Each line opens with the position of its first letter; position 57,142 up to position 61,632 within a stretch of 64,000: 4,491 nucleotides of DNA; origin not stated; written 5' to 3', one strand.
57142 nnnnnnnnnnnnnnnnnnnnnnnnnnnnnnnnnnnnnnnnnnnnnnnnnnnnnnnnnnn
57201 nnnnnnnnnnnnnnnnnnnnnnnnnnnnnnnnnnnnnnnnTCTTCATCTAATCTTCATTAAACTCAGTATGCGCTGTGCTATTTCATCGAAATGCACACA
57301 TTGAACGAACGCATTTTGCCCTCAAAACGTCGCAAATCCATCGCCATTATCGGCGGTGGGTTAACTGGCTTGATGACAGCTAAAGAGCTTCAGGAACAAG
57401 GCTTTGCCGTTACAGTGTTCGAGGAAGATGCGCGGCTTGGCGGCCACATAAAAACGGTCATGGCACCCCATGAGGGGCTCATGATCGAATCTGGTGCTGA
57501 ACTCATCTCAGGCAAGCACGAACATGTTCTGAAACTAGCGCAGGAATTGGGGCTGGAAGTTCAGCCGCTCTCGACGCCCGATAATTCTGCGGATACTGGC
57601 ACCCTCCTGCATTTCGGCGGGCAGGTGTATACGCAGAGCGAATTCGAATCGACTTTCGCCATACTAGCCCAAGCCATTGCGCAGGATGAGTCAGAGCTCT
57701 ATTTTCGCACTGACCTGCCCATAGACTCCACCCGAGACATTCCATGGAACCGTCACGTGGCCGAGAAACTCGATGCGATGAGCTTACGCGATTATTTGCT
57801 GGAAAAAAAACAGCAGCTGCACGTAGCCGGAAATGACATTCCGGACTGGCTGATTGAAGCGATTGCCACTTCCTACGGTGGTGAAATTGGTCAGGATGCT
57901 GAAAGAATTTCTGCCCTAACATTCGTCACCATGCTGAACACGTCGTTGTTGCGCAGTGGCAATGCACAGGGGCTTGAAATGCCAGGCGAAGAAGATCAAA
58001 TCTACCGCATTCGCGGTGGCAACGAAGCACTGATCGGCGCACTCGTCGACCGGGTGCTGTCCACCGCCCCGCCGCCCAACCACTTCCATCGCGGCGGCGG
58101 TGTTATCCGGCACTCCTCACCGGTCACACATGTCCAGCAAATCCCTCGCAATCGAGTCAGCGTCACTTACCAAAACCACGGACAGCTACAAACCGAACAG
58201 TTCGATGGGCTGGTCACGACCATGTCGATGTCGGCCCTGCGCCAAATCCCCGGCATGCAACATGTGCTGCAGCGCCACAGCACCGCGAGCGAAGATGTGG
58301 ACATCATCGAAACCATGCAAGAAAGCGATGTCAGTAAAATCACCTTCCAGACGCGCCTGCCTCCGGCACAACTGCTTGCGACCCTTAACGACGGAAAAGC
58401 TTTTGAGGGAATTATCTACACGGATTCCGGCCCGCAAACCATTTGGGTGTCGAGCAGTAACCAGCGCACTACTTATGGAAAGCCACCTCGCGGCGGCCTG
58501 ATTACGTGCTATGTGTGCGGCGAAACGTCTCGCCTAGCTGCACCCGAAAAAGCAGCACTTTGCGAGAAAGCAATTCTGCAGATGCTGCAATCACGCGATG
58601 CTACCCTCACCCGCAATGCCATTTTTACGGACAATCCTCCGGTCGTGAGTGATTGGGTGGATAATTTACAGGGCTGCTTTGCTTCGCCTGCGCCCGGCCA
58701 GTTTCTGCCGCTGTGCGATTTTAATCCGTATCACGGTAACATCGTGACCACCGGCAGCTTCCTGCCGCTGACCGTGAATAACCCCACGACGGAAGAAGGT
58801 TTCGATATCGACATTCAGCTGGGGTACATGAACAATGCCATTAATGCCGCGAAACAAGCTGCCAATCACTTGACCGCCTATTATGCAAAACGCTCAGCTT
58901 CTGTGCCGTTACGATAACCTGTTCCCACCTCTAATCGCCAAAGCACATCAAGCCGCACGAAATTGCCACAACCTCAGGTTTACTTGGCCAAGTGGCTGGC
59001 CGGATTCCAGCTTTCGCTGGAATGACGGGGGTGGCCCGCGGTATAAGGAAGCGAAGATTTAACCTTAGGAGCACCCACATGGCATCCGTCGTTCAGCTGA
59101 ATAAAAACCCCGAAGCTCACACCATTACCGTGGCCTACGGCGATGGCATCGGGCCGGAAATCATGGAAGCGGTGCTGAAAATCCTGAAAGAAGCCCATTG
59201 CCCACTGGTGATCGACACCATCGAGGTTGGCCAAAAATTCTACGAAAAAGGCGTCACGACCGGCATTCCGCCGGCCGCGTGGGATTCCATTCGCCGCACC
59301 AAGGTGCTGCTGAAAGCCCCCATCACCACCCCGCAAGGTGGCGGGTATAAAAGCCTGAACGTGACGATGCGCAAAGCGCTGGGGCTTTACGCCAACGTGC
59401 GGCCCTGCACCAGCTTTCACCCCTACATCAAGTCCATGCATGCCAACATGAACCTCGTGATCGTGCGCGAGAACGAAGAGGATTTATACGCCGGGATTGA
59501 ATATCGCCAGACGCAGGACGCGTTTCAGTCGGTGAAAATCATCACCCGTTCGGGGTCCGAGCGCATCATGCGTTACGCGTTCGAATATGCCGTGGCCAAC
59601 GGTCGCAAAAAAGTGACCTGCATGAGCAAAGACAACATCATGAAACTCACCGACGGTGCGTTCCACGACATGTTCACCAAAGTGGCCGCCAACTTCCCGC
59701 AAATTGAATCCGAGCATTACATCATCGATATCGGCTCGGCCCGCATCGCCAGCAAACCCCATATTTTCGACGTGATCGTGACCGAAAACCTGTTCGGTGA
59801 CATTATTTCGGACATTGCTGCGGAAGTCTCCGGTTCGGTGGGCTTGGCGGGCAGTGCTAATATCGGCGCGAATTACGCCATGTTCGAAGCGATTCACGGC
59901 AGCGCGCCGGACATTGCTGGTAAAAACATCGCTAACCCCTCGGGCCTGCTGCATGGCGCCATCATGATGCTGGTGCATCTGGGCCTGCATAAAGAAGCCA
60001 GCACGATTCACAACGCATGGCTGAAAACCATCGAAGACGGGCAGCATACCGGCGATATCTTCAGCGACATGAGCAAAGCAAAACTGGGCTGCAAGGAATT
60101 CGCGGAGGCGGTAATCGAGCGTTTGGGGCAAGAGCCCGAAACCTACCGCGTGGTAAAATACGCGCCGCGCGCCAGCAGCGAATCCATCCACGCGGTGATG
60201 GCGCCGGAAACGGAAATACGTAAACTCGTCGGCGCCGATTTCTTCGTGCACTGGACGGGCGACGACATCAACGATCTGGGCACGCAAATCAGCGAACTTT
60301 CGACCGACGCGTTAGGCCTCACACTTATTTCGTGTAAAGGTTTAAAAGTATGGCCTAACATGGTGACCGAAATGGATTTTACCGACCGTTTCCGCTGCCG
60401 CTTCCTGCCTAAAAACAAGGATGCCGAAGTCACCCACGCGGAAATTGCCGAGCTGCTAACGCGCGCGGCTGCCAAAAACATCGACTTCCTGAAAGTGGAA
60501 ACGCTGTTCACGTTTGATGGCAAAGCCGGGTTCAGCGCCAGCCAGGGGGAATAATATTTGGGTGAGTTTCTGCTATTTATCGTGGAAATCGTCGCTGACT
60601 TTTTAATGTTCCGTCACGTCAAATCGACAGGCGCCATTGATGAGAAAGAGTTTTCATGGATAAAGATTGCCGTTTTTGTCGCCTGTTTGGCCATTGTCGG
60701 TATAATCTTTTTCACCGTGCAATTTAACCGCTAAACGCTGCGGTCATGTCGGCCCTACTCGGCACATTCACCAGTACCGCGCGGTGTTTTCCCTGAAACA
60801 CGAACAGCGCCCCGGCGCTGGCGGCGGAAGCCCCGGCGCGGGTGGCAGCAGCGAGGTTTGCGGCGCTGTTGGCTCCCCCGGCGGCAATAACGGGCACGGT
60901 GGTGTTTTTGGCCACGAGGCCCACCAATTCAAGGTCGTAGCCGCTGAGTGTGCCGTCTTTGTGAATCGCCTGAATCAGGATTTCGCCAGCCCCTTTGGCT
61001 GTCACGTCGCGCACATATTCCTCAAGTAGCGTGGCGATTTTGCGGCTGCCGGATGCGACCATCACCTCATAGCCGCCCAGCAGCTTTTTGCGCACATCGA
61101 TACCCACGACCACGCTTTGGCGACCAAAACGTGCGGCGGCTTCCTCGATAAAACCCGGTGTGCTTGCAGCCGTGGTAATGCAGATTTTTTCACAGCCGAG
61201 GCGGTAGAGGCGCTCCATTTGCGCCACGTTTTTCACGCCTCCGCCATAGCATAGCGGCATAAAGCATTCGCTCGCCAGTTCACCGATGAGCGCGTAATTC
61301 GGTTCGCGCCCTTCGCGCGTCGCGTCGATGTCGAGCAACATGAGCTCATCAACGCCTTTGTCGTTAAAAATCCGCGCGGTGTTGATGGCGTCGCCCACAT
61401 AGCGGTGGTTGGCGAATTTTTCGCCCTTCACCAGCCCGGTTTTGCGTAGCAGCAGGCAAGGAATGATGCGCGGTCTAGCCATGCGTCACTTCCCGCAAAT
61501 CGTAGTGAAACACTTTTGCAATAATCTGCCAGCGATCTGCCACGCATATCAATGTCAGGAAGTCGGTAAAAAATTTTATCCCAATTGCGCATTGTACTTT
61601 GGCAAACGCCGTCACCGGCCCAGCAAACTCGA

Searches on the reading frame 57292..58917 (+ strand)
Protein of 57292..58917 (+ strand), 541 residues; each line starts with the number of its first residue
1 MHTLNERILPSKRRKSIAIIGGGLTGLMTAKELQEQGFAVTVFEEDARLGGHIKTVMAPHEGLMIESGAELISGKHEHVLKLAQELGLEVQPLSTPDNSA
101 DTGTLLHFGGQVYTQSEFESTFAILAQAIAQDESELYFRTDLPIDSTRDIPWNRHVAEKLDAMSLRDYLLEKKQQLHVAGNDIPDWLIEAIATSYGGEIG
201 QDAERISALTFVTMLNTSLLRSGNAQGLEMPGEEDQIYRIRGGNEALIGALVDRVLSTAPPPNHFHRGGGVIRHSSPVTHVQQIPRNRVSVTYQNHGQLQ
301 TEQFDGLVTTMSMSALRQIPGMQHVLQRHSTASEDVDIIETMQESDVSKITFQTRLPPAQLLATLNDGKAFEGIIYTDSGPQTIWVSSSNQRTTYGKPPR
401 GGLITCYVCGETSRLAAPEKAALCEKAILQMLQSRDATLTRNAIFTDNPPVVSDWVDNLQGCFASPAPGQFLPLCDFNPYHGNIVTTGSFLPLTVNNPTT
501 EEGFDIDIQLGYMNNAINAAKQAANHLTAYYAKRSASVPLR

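Call 13: search_protein_families(library=pfam, proteins=[window:57292-58917:+], max_evalue=0.001)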
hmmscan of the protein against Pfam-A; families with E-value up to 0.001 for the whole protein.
window:57292-58917:+ (541 aa): 7 families
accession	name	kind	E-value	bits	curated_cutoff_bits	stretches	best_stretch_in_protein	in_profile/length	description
PF01593.30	Amino_oxidase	-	9.2e-33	114.6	19.8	1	24-470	1-397/443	Flavin containing amine oxidoreductase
PF13450.12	NAD_binding_8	-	6e-14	52.5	21.9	1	19-86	1-68/68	NAD(P)-binding Rossmann-like domain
PF01266.30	DAO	-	9.8e-08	32.3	27.9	1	17-51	2-36/353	FAD dependent oxidoreductase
PF03486.20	HI0933_like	-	6.4e-05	23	50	1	16-54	2-40/244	HI0933-like protein Rossmann domain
PF01494.25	FAD_binding_3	-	7.7e-05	22.5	22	1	17-48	4-35/349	FAD binding domain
PF00890.30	FAD_binding_2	-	0.00021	21.1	20.4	1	17-53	2-38/414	FAD binding domain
PF07992.20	Pyr_redox_2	-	0.00046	20.1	26.1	1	11-50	139-178/291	Pyridine nucleotide-disulphide oxidoreductase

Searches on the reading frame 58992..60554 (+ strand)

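Call 23: search_protein_families(library=pfam, proteins=[window:58992-60554:+], max_evalue=0.001)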
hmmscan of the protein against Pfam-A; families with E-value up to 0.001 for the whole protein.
window:58992-60554:+ (520 aa): 2 families
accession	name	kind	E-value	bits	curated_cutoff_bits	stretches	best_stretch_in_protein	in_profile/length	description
PF00180.25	Iso_dh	-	7.1e-97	325.2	27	1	44-374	1-348/348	Isocitrate/isopropylmalate dehydrogenase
PF18324.6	Isocitrate_DH_C_bact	-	1.9e-33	115.3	25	1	410-520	1-110/110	Bacterial isocitrate dehydrogenase, C-terminal domain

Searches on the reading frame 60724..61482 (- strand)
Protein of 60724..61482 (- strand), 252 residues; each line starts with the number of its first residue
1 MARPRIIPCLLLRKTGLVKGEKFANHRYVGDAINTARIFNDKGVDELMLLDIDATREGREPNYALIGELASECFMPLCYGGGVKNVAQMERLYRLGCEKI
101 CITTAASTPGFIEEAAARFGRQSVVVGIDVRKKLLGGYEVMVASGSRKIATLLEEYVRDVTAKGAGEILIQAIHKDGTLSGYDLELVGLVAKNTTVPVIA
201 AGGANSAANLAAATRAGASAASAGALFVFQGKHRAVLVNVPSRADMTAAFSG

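Call 23: search_protein_families(library=pfam, proteins=[window:60724-61482:-], max_evalue=0.001)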
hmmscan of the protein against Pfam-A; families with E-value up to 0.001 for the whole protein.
window:60724-61482:- (252 aa): 2 families
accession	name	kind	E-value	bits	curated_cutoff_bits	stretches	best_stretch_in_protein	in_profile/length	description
PF00977.27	His_biosynth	-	7.9e-59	199.3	23.6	1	5-230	1-224/228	Histidine biosynthesis protein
PF03060.21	NMO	-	6.4e-06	26.2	28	1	183-228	181-226/331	Nitronate monooxygenase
